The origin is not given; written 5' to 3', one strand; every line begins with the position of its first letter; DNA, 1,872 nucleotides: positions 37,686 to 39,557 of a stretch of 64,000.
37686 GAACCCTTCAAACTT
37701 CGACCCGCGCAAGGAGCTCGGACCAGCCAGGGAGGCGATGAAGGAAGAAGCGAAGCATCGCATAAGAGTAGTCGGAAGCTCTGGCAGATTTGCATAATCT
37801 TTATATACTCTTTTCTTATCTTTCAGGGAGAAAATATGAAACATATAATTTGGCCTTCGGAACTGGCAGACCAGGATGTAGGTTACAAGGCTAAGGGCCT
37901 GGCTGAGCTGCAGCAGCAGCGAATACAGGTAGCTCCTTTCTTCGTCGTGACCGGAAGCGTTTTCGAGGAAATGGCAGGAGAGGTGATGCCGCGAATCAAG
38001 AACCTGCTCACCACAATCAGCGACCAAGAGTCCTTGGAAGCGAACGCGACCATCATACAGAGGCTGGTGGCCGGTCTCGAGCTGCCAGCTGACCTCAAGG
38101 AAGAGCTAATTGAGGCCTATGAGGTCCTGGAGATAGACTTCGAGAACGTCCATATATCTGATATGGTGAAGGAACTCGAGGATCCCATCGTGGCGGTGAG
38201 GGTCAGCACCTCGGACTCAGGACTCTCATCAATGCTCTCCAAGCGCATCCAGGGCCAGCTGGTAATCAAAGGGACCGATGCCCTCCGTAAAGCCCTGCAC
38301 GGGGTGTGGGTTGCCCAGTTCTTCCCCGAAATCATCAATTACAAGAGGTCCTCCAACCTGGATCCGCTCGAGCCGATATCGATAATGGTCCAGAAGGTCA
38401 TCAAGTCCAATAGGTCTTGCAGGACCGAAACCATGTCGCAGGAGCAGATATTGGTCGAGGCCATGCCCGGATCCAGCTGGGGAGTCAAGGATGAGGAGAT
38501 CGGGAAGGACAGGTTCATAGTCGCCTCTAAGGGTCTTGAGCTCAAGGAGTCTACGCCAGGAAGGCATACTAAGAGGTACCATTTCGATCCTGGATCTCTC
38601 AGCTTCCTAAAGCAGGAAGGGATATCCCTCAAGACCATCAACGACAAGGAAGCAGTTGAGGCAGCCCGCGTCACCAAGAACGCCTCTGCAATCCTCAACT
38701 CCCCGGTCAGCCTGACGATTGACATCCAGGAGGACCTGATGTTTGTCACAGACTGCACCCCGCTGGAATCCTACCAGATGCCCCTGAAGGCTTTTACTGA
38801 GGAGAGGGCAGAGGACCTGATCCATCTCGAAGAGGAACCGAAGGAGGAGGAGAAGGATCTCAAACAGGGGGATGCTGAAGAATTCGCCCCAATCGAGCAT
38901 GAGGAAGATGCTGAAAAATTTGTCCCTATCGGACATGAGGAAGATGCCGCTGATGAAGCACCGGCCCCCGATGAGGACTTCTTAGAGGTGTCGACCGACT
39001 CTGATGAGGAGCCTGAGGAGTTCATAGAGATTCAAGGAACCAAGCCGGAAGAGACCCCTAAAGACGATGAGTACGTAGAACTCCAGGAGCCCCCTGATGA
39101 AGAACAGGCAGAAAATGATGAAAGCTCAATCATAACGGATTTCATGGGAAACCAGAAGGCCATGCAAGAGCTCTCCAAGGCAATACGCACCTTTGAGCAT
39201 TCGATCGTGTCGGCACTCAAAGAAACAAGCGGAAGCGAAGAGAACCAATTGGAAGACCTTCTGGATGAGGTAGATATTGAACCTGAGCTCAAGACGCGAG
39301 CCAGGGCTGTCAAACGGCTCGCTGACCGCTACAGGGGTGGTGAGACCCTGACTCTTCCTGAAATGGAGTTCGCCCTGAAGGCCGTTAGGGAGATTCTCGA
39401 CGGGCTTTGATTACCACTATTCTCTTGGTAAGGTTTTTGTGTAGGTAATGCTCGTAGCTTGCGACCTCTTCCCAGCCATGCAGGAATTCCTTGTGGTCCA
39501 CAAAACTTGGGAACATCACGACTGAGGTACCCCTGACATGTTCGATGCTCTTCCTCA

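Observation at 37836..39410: Degenerate paralog of the PEP-synthase N-terminal ATP-grasp-like domain carrying a repetitive poly-acidic tail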

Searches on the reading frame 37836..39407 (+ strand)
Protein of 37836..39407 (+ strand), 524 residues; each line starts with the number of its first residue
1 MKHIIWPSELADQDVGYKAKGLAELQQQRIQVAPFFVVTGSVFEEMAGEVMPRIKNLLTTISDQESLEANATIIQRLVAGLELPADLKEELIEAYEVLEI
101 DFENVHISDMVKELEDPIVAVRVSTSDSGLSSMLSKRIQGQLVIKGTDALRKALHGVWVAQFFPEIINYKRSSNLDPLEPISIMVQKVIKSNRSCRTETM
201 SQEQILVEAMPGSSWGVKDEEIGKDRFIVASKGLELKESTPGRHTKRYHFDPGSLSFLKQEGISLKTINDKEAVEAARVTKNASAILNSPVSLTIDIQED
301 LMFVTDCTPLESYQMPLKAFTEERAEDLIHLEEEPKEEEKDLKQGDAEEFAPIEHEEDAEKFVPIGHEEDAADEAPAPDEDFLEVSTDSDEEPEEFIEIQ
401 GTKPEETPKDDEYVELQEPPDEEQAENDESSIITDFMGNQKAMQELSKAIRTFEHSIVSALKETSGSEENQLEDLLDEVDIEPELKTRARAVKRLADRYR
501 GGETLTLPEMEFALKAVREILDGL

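Call 5: search_protein_families(library=pfam, proteins=[window:37836-39407:+], max_evalue=1)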
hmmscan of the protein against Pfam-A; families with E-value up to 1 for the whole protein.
window:37836-39407:+ (524 aa): 4 families
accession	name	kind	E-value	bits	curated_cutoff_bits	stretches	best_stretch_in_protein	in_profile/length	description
PF01326.24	PPDK_N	-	3.7e-22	79.5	27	1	14-292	3-289/328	Pyruvate phosphate dikinase, AMP/ATP-binding domain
PF25137.1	ADH_Fe_C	-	0.021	15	27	0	155-210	90-145/194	Fe-containing alcohol dehydrogenase family, C-terminal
PF18151.6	DUF5601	-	0.2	12.2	23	1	431-479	5-56/65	Domain of unknown function (DUF5601)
PF23338.1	PTHB1_hp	-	0.49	11.3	27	0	439-478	24-63/104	PTHB1 hairpin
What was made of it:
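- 37836..38765 (+): Residues 1-310: degenerate PPDK_N / PEP-synthase-type ATP-grasp domain. K18 (37887-37889) and R122 (38199-38201) are retained. The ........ loop, GLGE, DxE and QxR motifs are lost. Pfam PF01326 E=3.7e-22 (call 5).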

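Call 7: find_homologous_proteins(query=window:37836-39407:+, max_evalue=0.001)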
Query window:37836-39407:+ (524 aa): 1 proteins with E <= 0.001 among 8000 candidates.
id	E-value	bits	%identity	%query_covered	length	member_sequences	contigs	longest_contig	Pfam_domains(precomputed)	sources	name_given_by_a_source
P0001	0.0e+0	1127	100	100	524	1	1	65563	PF01326.25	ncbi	-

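Call 9: find_encoding_contigs(protein=P0001, flank=10000, max_places=3)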
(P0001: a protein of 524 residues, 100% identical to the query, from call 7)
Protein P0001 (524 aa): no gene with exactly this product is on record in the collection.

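Call 11: list_cluster_members(proteins=[P0001])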
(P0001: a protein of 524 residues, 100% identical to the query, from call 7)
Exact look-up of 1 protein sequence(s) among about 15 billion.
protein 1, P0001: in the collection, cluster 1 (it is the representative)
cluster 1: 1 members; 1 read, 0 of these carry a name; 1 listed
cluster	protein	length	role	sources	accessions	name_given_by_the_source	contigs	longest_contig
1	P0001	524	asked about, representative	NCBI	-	-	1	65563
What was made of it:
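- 37836..39410 (+): Complete gene (524 codons plus stop) for the three-part protein. An identical 524-aa protein exists once in the 15-billion-protein collection, from an NCBI contig of 65,563 bp (calls 7, 11).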

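Call 15: search_solved_structures(query=window:37836-39407:+, max_evalue=0.01, show_alignments=2)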
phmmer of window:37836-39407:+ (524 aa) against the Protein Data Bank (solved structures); distinct sequences matched with E-value up to 0.01: 2.
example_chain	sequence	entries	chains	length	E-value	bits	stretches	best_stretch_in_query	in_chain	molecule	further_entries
9goj_A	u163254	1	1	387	8.4e-05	24.9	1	15-233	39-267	Phosphoenolpyruvate synthase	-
8a8e_A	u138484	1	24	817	0.0002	23.7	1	59-243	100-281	Phosphoenolpyruvate synthase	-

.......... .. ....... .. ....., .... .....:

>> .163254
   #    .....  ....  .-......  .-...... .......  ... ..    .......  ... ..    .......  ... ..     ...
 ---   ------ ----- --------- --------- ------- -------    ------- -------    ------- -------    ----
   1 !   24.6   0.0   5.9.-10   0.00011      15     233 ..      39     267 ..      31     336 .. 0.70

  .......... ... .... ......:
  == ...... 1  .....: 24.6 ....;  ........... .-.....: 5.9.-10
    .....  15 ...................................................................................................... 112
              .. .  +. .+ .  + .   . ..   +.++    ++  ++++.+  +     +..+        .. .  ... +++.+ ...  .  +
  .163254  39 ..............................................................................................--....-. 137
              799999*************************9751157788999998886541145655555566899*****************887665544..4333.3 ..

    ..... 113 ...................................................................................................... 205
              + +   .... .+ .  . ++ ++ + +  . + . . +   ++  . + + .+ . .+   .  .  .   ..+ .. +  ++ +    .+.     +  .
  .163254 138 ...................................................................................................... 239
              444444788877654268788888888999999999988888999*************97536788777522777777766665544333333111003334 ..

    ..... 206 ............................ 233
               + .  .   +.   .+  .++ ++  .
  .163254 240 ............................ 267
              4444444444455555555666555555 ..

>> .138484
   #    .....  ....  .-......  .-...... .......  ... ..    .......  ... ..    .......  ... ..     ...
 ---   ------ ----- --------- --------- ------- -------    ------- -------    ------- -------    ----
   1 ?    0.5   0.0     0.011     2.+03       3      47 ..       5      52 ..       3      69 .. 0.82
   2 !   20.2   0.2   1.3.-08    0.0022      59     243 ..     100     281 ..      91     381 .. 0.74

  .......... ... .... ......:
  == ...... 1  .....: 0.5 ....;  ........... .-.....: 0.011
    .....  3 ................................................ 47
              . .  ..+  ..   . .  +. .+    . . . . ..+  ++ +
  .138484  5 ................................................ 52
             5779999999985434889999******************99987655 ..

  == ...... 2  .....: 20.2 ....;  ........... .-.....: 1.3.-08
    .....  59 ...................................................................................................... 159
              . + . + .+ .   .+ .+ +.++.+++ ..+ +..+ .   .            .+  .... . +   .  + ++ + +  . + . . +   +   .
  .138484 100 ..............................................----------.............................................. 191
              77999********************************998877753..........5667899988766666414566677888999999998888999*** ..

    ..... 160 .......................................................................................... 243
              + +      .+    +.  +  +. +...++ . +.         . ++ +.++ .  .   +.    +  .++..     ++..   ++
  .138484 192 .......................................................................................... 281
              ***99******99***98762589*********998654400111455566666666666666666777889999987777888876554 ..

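Call 20: search_protein_families(library=ncbifam, proteins=[window:37836-39407:+], max_evalue=0.001)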
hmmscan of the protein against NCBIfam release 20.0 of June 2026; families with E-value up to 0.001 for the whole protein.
window:37836-39407:+ (524 aa): 6 families
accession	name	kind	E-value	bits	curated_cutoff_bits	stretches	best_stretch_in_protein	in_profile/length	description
NF005057.0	PRK06464.1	equivalog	7.5e-15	54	598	1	3-235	6-246/798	phosphoenolpyruvate synthase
TIGR01418.1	PEP_synth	equivalog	2e-14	52.9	739.75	1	14-243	15-253/784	pyruvate, water dikinase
NF052631.1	prodigiosin_PigC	equivalog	6.9e-10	37.5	1300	1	10-319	11-306/883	prodigiosin ligase PigC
NF052632.1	undecylprod_RedH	equivalog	9.1e-09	33.8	1350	1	11-260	13-241/880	undecylprodigiosin ligase RedH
NF004881.0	PRK06241.2-2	equivalog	1.1e-07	30.5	883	1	13-304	17-304/898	phosphoenolpyruvate synthase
NF004883.0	PRK06241.2-4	equivalog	3e-06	25.7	1063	1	9-240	26-253/928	phosphoenolpyruvate synthase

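Call 57: predict_structure(alignment_id=A3)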
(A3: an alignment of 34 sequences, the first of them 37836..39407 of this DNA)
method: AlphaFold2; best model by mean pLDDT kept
length: 524 residues; sequences in the alignment: 34
mean_pLDDT: 78.1   pTM: 0.61
mean pLDDT of the five models: 78.1, 77.8, 77.1, 77.0, 76.5
residues with pLDDT >= 90: 285; 70-90: 86; 50-70: 34; < 50: 119
segments of 3 or more residues with pLDDT < 50: 316-377, 379-390, 392-407, 409-437
pLDDT, mean of each block of 10 residues (from residue 1): 90 87 95 95 93 97 97 96 93 92 64 79 91 80 86 93 95 92 94 93 94 74 89 95 81 77 79 97 95 93 93 51 42 42 37 37 37 42 41 44 44 40 40 50 84 95 90 92 95 96 92 95 90
secondary structure, 60 per line:
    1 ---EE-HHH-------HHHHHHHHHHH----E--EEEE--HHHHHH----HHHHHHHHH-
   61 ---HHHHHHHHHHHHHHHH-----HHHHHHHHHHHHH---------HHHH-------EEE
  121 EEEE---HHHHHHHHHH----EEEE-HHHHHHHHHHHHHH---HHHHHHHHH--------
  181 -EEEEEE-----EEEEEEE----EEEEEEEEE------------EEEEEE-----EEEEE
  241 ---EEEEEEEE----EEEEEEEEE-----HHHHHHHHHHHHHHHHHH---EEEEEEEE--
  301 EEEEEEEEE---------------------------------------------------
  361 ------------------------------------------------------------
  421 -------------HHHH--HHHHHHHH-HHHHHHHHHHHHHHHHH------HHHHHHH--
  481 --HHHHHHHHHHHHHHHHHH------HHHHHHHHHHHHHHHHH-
elements in order: H17-27 E35-38 H41-46 H51-59 H64-79 H85-97 H107-110 E118-124 H128-137 E142-145 H147-160 H164-172 E182-187 E193-199 E204-212 E225-230 E236-240 E244-251 E256-264 H270-287 E291-298 E301-309 H434-437 H440-447 H449-465 H472-478 H483-500 H507-523
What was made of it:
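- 37836..38765 (+): AF2 pLDDT is mostly above 90 (call 57).
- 38766..39134 (+): Residues 311-433: polyacidic, intrinsically disordered linker. About 40% D/E, net charge about -42. AF2 pLDDT is below 50 for residues 316-437 (call 57).
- On PPDK_N / PEP-synthase-type ATP-grasp domain (PF01326): AF2 model is confident over residues 1-310 (call 57).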

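Call 62: fold_search(model_id=the predicted structure, library=pdb)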
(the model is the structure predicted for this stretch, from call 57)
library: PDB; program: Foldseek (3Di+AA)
matches with E <= 10: 690; with E <= 0.001: 59
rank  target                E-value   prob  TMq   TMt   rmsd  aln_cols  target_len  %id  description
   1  5hv1                  1.1e-16  1.00  0.50  0.32   3.2       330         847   14  Rifampin phosphotransferase in complex with AMPPNP and rifampin from Listeria monocytogenes (released 2016-03-30)
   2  9goj                  1.2e-15  1.00  0.44  0.66   5.2       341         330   20  Crystal structure of HpeI from Rhodococcus rhodochrous GD02 (released 2025-05-21)
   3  2ols                  2.7e-15  1.00  0.50  0.37   3.1       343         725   19  The crystal structure of the phosphoenolpyruvate synthase from Neisseria meningitidis (released 2007-02-20)
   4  5hv6_A                3.9e-15  1.00  0.49  0.80   3.6       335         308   15  The ATP binding domain of rifampin phosphotransferase from Listeria monocytogenes (released 2016-03-30)
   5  5hv6_B                5.3e-15  1.00  0.48  0.83   3.3       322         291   15  The ATP binding domain of rifampin phosphotransferase from Listeria monocytogenes (released 2016-03-30)
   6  5hv3                  7.7e-15  1.00  0.50  0.32   3.8       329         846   14  Rifampin phosphotransferase G527Y mutant in complex with AMPPNP from Listeria monocytogenes (released 2016-03-30)
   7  5hv2                  4.1e-14  1.00  0.49  0.31   3.2       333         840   15  Rifampin phosphotransferase G527Y mutant from Listeria monocytogenes (released 2016-03-30)
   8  5fbs                  1.6e-12  1.00  0.44  0.30   3.9       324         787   13  Crystal structure of rifampin phosphotransferase RPH-Lm from Listeria monocytogenes in complex with ADP and magnesium (released 2016-01-13)
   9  1kbl                  3.5e-07  1.00  0.29  0.18  17.3       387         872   12  PYRUVATE PHOSPHATE DIKINASE (released 2002-01-30)
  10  5fbt                  5.9e-07  1.00  0.35  0.24   6.6       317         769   12  Crystal structure of rifampin phosphotransferase RPH-Lm from Listeria monocytogenes in complex with rifampin (released 2015-12-30)
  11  2dik                  6.2e-07  1.00  0.34  0.22   8.5       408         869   12  R337A MUTANT OF PYRUVATE PHOSPHATE DIKINASE (released 1999-09-13)
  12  1dik                  2.9e-06  1.00  0.36  0.23   7.7       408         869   12  PYRUVATE PHOSPHATE DIKINASE (released 1996-04-03)
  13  1ggo                  3.2e-06  1.00  0.33  0.21  10.7       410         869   11  T453A MUTANT OF PYRUVATE, PHOSPHATE DIKINASE (released 2001-01-10)
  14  2r82                  1.0e-05  1.00  0.27  0.17  17.5       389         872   12  Pyruvate phosphate dikinase (PPDK) triple mutant R219E/E271R/S262D adapts a second conformational state (released 2008-01-01)
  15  5jvl_A                1.7e-05  1.00  0.29  0.18  18.7       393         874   10  C4-type pyruvate phospate dikinase: nucleotide binding domain with bound ATP analogue (released 2017-04-05)
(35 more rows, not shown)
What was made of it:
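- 37836..38765 (+): Foldseek PDB hits: 5hv1/5hv6 RPH ATP-grasp E=1e-16 with TMt 0.8, HpeI 9goj, PpsA 2ols (call 62).
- On PPDK_N / PEP-synthase-type ATP-grasp domain (PF01326): Foldseek gives E=1e-16 to the RPH ATP-grasp, with TMt 0.80-0.83 (call 62).
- Closest known: PEP synthase. Same: The fold matches PpsA 2ols and PPDK 1kbl/1dik (call 62).
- Closest known: Rifampin phosphotransferase. Same: It is the best structural match for the N-domain (Foldseek E=1e-16; TM 0.80-0.83 normalised to the isolated ATP-grasp domain; call 62).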

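Call 85: search_protein_families(library=padloc, proteins=[window:37836-39407:+], max_evalue=0.1)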
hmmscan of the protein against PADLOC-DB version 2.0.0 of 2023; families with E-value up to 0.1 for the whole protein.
window:37836-39407:+ (524 aa): 1 family
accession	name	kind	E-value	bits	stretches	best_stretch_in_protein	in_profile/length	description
PDLC00606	ZorA1|ZorA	-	0.022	11.2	1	426-479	249-301/636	MotA/ExbB/TolQ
